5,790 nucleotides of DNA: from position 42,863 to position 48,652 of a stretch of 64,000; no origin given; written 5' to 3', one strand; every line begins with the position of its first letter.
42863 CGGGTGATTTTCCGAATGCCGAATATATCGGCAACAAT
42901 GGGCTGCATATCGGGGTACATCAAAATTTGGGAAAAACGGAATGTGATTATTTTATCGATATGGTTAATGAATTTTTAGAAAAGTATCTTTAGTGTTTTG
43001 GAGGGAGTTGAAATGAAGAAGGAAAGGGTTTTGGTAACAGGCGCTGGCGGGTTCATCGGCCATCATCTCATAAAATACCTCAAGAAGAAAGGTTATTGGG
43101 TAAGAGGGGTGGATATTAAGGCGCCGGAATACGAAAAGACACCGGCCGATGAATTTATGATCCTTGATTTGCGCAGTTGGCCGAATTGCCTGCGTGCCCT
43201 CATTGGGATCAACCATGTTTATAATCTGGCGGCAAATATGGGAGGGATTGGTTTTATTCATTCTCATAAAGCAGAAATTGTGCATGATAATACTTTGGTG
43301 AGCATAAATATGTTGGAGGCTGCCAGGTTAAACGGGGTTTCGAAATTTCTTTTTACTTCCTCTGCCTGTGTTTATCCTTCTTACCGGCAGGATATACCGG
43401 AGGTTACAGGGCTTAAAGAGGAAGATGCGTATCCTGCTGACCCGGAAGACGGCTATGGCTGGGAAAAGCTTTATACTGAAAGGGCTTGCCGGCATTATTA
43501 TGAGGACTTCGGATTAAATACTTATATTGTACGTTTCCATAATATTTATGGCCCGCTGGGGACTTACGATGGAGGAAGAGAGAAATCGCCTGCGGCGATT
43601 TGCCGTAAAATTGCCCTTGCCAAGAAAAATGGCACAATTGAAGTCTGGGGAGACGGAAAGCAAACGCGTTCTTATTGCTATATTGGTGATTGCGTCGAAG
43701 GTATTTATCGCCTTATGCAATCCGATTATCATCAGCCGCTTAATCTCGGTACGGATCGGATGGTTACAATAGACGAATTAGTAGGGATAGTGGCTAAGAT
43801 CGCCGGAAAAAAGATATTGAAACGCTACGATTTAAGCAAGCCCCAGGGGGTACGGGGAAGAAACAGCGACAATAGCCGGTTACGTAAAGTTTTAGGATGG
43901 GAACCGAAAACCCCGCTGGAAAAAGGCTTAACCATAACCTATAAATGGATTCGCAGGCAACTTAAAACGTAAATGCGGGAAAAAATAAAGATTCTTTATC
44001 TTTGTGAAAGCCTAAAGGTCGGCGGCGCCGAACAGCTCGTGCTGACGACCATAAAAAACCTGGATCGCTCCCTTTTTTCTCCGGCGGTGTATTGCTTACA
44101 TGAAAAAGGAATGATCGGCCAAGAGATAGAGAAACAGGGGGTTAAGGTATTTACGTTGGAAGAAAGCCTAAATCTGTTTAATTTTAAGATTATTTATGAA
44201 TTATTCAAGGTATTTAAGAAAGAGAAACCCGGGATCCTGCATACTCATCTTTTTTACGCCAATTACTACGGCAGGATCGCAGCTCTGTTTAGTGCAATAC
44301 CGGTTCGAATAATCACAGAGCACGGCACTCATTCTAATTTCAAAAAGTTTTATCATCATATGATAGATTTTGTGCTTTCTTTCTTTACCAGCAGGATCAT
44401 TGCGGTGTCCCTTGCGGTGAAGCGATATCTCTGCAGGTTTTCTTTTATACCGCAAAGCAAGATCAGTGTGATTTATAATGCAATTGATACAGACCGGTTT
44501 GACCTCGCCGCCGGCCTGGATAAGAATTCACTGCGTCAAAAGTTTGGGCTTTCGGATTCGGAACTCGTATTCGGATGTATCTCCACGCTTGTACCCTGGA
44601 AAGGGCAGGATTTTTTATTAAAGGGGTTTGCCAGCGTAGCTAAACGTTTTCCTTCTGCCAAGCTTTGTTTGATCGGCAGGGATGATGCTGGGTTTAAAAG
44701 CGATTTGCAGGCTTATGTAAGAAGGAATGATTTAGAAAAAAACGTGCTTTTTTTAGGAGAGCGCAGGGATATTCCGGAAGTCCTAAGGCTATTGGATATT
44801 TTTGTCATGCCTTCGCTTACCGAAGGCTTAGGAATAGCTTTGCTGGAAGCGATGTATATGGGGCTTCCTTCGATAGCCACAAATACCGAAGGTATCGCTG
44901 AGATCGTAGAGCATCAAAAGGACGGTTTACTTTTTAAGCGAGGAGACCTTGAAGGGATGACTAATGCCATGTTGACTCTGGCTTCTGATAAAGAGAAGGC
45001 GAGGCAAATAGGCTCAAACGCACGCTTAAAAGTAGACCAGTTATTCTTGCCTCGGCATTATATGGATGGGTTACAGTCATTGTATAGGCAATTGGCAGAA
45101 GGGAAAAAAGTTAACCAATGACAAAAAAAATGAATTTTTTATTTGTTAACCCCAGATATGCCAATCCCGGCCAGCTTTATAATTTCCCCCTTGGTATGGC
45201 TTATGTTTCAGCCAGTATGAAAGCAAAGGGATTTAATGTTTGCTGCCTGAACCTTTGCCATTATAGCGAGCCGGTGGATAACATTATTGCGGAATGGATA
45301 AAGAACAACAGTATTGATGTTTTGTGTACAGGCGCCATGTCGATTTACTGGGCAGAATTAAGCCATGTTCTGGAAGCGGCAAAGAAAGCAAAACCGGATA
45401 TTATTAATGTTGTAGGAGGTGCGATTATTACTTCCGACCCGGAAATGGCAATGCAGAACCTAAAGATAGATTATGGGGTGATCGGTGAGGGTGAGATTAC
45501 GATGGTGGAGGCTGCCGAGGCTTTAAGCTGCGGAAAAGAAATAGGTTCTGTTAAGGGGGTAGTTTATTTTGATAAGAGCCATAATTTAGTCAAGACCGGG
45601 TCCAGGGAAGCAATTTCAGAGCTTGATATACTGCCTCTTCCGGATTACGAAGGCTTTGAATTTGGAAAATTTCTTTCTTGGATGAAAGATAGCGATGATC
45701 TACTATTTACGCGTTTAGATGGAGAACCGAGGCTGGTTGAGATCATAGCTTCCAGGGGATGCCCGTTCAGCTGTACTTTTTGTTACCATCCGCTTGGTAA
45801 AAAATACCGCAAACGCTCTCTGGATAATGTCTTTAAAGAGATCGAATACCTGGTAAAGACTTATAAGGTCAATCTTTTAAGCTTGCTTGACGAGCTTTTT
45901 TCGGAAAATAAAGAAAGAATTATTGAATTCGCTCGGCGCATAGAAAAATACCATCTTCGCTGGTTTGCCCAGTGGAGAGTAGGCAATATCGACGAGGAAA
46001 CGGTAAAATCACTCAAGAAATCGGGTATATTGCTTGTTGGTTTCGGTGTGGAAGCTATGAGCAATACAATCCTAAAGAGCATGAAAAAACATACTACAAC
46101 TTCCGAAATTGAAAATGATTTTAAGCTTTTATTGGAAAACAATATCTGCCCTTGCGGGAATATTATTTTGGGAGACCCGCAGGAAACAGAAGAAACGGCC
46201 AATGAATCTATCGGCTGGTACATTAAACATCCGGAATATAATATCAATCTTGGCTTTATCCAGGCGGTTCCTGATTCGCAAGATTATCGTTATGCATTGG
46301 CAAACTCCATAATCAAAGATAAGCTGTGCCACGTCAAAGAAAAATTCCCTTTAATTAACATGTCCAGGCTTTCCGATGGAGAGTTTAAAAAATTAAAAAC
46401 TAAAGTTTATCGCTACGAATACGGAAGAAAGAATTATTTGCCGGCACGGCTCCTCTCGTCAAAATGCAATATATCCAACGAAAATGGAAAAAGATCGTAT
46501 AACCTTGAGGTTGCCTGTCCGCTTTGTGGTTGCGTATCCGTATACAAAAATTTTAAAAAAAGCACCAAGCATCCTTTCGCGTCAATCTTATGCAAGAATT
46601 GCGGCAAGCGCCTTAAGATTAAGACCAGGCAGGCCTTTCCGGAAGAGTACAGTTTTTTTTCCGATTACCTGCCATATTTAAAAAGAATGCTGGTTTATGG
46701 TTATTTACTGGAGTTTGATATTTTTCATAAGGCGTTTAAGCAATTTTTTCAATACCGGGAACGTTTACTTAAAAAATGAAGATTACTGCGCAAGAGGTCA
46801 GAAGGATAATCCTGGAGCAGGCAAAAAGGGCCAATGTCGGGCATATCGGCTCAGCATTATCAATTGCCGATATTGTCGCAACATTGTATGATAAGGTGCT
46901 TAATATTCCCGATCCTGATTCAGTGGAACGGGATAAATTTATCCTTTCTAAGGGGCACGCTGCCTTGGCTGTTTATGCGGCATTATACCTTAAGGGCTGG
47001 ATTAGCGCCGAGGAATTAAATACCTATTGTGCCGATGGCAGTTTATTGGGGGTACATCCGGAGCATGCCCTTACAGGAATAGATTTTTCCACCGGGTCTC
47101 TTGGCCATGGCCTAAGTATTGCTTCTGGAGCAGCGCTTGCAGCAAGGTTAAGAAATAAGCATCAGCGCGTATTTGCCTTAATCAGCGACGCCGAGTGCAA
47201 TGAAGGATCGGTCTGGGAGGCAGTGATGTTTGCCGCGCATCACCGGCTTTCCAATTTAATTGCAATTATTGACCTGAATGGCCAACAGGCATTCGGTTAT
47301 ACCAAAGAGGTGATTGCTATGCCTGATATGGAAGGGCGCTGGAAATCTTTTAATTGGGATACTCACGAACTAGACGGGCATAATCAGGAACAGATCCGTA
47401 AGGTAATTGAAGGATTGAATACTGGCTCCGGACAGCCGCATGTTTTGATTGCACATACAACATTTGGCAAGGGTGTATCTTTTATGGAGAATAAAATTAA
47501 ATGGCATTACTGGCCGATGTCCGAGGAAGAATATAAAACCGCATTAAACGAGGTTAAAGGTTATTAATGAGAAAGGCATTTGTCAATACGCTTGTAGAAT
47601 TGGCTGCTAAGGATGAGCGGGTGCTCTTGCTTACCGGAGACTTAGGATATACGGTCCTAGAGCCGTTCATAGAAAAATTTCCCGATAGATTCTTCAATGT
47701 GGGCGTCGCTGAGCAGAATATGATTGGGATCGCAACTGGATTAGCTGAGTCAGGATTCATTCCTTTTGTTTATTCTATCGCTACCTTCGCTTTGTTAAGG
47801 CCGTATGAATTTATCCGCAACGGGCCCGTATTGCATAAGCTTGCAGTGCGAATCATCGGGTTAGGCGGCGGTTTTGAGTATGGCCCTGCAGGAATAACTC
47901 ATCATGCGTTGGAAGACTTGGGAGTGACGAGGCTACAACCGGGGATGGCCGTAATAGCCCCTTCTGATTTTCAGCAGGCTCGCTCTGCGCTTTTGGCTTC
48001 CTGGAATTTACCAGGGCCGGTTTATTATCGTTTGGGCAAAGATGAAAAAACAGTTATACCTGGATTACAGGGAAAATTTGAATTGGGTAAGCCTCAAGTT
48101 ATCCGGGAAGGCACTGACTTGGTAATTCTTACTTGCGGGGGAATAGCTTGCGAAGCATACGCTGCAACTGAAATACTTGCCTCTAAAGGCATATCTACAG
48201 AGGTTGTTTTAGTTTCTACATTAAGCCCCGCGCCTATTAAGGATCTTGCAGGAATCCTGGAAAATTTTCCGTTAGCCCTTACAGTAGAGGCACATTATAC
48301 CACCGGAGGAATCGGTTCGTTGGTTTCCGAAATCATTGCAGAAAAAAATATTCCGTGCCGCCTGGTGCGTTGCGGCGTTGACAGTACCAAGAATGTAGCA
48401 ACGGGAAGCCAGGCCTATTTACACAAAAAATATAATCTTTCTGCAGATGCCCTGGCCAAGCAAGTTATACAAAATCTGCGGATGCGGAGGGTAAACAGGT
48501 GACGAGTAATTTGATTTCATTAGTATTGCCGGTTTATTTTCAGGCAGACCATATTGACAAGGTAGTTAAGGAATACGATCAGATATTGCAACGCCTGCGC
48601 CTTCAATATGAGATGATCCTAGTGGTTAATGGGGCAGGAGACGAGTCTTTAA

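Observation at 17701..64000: About 46 kb, 43-gene, single-strand translationally coupled glycan super-operon behind one promoter and one EPS-type MarR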

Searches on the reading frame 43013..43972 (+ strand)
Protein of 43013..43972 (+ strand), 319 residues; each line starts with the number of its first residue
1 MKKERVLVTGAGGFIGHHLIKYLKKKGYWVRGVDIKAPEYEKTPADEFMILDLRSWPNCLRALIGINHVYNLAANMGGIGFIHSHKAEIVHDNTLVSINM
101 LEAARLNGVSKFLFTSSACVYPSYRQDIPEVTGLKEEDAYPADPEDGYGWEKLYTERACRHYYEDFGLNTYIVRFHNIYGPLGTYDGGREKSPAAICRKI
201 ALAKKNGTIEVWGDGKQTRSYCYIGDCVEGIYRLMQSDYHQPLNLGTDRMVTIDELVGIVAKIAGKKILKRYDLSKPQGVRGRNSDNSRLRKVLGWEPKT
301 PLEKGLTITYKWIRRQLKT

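Call 6: search_protein_families(library=pfam, proteins=[window:43013-43972:+], max_evalue=0.001)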
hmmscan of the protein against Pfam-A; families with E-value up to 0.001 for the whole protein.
window:43013-43972:+ (319 aa): 7 families
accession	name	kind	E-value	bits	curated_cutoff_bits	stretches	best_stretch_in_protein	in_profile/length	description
PF01370.27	Epimerase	-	1.3e-48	166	20.9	1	6-237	1-227/240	NAD dependent epimerase/dehydratase family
PF16363.11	GDP_Man_Dehyd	-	3.1e-33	116.1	27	1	7-307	1-330/332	GDP-mannose 4,6 dehydratase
PF01073.25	3Beta_HSD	-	1.6e-11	44.2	22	1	7-225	1-219/280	3-beta hydroxysteroid dehydrogenase/isomerase family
PF07993.18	NAD_binding_4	-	4.9e-08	32.9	20.1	1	66-186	89-213/258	Male sterility protein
PF13460.12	NAD_binding_10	-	4.1e-06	27.2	27.2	1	10-131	1-112/184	NAD(P)H-binding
PF04321.23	RmlD_sub_bind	-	1.6e-05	24.6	27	1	5-182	2-155/287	RmlD substrate binding domain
PF02719.21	Polysacc_synt_2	-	5.8e-05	22.9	20.2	0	6-117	1-128/293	Polysaccharide biosynthesis protein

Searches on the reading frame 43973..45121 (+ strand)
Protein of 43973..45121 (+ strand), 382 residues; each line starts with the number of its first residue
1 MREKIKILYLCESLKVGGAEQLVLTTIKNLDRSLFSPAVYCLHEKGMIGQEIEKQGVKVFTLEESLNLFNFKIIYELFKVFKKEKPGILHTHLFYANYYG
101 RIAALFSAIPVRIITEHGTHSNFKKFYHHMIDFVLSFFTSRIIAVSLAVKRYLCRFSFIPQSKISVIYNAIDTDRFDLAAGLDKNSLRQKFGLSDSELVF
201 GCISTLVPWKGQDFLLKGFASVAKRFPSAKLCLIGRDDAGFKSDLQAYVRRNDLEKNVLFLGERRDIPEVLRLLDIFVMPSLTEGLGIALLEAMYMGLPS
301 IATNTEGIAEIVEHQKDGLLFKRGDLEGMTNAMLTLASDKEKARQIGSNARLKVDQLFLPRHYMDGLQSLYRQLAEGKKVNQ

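Call 6: search_protein_families(library=pfam, proteins=[window:43973-45121:+], max_evalue=0.001)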
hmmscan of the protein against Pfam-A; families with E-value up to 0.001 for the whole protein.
window:43973-45121:+ (382 aa): 7 families
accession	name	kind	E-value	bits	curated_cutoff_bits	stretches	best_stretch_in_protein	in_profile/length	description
PF00534.26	Glycos_transf_1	-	4.4e-37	127.7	26.4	1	184-351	2-170/172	Glycosyl transferases group 1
PF13692.12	Glyco_trans_1_4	-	2.6e-35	122.2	27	1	199-339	3-142/142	Glycosyl transferases group 1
PF13439.12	Glyco_transf_4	-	9.7e-23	81.5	28.5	1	16-175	1-170/170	Glycosyltransferase Family 4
PF20706.3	GT4-conflict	-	5e-08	32.8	26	1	208-316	210-324/385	Family 4 Glycosyltransferase in conflict systems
PF13477.12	Glyco_trans_4_2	-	7.7e-08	33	23.4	1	35-143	25-136/139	Glycosyl transferase 4-like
PF13579.12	Glyco_trans_4_4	-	1.9e-07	32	29.7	1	17-169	1-157/158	Glycosyl transferase 4-like domain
PF13524.12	Glyco_trans_1_2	-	0.00073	20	25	0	285-365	62-140/144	Glycosyl transferase-like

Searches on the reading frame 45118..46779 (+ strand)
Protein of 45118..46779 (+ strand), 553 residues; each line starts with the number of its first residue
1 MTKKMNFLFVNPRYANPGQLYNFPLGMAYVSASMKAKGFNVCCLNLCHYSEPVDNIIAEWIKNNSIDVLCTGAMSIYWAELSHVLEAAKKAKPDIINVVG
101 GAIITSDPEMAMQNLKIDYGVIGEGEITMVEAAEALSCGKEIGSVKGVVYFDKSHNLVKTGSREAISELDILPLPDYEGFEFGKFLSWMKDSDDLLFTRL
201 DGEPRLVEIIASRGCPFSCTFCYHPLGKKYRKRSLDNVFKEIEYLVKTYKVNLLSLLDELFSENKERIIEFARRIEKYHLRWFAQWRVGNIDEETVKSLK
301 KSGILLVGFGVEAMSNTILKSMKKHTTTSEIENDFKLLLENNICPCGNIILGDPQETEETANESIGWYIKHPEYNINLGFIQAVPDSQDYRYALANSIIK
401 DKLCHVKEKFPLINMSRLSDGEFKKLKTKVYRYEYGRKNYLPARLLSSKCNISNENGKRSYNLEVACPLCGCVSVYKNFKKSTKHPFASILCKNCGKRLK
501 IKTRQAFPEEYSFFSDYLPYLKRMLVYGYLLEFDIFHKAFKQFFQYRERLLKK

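Call 6: search_protein_families(library=pfam, proteins=[window:45118-46779:+], max_evalue=0.001)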
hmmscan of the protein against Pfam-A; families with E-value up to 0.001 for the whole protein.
window:45118-46779:+ (553 aa): 2 families
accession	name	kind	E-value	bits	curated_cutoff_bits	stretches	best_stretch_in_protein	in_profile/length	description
PF04055.27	Radical_SAM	-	1.9e-18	67.6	29.5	1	209-365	1-163/166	Radical SAM superfamily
PF02310.24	B12-binding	-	1.3e-16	61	32.1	1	23-132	13-120/121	B12 binding domain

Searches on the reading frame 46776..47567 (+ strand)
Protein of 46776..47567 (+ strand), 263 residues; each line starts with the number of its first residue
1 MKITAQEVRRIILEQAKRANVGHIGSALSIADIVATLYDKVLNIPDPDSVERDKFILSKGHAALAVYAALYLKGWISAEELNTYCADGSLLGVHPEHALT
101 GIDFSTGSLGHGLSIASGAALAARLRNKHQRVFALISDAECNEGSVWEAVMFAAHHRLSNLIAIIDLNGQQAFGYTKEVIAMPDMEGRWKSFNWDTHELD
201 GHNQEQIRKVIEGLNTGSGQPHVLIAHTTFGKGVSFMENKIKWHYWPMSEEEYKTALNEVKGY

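Call 6: search_protein_families(library=pfam, proteins=[window:46776-47567:+], max_evalue=0.001)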
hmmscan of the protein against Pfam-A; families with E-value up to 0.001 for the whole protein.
window:46776-47567:+ (263 aa): 3 families
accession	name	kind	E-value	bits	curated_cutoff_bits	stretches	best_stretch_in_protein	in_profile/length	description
PF00456.26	Transketolase_N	-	3.7e-41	141.6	22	1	4-255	5-270/334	Transketolase, thiamine diphosphate binding domain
PF13292.11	DXP_synthase_N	-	1.6e-10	41.2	21.2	1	4-169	21-172/274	1-deoxy-D-xylulose-5-phosphate synthase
PF00676.26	E1_dh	-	2.5e-06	27.1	22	1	107-168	101-161/300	Dehydrogenase E1 component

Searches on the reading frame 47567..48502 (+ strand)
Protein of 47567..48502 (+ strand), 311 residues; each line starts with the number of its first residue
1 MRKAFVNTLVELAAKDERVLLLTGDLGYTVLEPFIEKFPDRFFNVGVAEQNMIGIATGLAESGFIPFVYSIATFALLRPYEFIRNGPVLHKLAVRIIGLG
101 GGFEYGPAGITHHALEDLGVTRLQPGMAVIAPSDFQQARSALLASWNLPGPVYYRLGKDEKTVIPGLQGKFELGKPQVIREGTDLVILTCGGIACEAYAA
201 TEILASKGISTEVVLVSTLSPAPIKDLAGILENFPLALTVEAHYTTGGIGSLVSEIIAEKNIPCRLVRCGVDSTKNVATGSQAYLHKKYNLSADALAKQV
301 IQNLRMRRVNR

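Call 6: search_protein_families(library=pfam, proteins=[window:47567-48502:+], max_evalue=0.001)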
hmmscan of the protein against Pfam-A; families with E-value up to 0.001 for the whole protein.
window:47567-48502:+ (311 aa): 3 families
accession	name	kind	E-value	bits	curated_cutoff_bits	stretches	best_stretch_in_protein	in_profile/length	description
PF02779.29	Transket_pyr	-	2.4e-28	99.4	27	1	1-159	5-170/174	Transketolase, pyrimidine binding domain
PF02780.25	Transketolase_C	-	8.1e-17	61.7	25.9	1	174-294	1-122/124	Transketolase, C-terminal domain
PF17147.9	PFOR_II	-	5.9e-06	27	27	1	184-259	2-77/102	Pyruvate:ferredoxin oxidoreductase core domain II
